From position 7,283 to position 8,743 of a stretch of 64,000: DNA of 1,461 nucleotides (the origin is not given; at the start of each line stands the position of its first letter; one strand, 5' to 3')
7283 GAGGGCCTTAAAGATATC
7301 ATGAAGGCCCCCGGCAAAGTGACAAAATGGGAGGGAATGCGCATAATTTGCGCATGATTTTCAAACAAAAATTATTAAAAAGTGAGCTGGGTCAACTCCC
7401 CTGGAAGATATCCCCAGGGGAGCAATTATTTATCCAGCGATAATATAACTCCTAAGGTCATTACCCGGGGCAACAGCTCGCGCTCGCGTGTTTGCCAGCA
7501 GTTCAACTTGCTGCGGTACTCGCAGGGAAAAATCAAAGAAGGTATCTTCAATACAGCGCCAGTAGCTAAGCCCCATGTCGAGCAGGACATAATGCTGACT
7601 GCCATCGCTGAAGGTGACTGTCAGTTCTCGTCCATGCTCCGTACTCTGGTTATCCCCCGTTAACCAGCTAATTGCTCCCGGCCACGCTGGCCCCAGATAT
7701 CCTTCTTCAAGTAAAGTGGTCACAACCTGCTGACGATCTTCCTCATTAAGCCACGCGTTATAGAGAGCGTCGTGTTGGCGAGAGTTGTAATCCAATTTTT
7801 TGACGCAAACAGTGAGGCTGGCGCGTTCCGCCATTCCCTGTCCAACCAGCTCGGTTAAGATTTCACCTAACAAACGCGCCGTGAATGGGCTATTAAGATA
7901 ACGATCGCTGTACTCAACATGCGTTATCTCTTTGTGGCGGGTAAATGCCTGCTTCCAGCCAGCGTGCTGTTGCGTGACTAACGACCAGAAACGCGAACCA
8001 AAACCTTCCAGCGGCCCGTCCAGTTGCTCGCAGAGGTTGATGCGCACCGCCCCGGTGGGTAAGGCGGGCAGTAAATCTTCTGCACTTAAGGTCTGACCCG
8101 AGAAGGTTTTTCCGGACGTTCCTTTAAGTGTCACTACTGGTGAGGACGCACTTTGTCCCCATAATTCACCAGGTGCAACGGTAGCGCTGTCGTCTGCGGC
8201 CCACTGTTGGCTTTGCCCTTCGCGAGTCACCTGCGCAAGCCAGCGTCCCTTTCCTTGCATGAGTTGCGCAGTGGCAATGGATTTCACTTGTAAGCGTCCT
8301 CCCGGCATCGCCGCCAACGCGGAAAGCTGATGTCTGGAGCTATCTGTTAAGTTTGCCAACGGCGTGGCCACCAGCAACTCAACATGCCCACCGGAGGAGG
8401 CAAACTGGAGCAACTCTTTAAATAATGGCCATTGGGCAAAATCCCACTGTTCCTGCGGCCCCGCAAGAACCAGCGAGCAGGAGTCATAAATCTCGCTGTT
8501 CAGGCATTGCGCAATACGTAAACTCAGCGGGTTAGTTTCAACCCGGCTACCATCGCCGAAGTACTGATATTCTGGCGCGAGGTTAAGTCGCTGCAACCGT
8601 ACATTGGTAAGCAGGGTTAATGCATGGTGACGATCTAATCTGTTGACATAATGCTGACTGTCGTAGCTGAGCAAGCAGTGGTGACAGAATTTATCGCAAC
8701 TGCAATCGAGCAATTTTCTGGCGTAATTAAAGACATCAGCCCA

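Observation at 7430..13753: Giant helicase with widely separated RecA lobes and at least four Cys4 clusters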

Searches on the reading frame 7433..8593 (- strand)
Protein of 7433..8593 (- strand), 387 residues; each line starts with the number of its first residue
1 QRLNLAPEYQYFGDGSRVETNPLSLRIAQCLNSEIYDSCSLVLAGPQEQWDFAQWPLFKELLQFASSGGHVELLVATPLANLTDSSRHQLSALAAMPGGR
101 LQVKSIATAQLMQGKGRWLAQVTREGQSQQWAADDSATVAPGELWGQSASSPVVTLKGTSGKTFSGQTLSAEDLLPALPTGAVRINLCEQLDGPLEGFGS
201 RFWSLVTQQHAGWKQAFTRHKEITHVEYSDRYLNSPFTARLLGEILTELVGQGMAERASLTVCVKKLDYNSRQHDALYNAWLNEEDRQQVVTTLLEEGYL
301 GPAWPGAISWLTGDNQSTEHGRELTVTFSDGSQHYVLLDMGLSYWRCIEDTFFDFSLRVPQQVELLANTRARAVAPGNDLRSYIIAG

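Call 34: search_solved_structures(query=window:7433-8593:-, max_evalue=10, show_alignments=2)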
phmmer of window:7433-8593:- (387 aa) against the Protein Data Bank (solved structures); distinct sequences matched with E-value up to 10: 2.
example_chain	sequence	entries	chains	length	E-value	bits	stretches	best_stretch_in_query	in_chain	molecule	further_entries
9tu7_Y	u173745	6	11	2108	2.9e-260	865.5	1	1-387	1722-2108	DEAD/DEAH box helicase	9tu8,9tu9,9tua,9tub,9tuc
6q09_A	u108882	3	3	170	0.45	12.4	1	25-94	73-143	Hemerythrin HHE cation binding domain protein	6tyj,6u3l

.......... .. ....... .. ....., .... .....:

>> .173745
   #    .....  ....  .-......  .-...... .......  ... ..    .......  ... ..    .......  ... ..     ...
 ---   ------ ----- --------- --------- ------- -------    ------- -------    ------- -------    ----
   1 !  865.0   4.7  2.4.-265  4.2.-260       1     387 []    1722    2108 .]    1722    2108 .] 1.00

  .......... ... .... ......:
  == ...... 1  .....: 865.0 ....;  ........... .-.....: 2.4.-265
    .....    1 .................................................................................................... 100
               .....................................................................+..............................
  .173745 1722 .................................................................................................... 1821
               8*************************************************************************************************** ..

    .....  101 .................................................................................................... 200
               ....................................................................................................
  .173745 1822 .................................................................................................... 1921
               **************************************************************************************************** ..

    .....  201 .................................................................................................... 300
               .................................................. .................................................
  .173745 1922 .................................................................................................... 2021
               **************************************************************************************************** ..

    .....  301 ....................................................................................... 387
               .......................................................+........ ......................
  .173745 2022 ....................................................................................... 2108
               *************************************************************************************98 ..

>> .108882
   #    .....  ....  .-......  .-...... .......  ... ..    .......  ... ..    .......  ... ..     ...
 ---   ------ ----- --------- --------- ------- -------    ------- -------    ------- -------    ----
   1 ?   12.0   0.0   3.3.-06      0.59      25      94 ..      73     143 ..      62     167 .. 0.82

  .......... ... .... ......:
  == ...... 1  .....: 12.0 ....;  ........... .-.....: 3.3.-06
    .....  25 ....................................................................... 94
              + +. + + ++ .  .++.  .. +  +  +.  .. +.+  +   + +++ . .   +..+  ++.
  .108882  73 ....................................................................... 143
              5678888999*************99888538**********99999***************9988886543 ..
